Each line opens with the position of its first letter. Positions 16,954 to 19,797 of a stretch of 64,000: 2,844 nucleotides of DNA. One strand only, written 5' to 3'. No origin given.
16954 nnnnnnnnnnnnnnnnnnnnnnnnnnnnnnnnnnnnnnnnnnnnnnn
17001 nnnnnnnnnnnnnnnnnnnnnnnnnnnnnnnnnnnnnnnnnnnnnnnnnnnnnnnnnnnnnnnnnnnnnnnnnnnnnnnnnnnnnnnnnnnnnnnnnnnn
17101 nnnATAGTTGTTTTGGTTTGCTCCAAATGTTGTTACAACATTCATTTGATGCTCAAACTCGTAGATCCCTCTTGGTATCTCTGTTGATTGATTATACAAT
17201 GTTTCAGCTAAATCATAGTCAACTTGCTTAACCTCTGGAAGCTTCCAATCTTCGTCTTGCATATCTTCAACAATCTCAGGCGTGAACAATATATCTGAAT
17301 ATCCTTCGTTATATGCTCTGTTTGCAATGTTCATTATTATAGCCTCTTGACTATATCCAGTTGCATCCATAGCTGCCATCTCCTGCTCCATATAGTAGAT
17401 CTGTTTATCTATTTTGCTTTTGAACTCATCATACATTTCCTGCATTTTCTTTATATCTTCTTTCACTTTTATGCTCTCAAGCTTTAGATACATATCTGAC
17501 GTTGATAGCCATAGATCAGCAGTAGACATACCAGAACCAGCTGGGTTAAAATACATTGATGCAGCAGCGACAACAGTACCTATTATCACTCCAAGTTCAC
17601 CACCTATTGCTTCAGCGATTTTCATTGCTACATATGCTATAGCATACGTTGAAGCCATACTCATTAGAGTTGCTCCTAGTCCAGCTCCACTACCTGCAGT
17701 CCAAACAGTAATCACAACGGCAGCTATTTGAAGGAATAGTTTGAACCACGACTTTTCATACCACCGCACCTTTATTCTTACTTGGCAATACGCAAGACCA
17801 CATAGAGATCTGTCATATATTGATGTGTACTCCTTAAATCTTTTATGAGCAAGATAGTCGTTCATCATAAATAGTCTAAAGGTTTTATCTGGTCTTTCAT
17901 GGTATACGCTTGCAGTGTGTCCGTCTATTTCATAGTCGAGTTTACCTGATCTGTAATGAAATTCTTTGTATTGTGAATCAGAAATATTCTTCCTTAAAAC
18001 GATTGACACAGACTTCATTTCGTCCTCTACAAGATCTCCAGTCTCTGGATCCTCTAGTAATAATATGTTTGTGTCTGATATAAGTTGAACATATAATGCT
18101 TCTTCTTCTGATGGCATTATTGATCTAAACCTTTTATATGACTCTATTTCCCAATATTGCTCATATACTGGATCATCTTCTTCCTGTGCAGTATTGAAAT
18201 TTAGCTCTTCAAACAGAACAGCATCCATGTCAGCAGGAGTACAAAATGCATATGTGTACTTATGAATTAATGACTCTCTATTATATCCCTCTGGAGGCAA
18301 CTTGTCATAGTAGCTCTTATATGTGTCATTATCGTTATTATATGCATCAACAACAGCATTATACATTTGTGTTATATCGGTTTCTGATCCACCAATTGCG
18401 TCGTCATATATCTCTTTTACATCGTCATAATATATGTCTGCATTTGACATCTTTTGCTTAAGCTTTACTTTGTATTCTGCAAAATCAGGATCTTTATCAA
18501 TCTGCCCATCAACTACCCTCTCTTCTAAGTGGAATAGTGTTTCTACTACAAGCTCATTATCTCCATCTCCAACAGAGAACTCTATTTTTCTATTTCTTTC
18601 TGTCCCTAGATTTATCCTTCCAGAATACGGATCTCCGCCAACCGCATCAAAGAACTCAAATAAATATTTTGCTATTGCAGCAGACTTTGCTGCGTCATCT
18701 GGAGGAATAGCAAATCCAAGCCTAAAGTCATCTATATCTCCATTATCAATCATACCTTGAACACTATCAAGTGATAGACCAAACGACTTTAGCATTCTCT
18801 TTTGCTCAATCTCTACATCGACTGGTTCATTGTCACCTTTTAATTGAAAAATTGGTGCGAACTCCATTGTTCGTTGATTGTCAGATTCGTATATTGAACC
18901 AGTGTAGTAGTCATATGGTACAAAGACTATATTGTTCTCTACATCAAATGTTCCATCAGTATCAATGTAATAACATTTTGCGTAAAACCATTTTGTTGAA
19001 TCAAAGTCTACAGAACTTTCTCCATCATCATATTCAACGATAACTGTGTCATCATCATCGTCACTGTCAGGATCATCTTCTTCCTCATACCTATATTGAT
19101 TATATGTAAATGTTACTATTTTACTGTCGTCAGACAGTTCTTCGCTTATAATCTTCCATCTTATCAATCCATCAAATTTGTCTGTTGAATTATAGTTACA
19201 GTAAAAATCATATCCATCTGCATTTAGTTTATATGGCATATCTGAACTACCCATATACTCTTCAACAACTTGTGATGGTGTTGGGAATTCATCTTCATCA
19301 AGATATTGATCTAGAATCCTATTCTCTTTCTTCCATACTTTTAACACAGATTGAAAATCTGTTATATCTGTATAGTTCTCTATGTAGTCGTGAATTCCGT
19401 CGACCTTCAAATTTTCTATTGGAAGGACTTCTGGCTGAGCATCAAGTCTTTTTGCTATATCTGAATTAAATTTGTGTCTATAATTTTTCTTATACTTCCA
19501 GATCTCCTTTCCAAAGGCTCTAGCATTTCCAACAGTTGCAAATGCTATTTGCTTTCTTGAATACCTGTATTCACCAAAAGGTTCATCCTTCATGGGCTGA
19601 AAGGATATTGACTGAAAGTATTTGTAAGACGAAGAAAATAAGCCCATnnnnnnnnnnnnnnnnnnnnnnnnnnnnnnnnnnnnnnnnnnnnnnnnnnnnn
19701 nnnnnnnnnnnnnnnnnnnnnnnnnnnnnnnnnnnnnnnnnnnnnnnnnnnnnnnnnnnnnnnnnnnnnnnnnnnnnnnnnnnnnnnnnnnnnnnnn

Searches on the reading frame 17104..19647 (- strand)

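Call 39: search_protein_families(library=phrogs, proteins=[window:17104-19647:-], max_evalue=0.00001)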
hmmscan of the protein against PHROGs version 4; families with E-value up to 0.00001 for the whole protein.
window:17104-19647:- (848 aa): 1 family
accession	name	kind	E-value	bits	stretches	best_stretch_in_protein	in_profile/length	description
phrog_2220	-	unknown function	4.8e-18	66.1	1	547-768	542-800/850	-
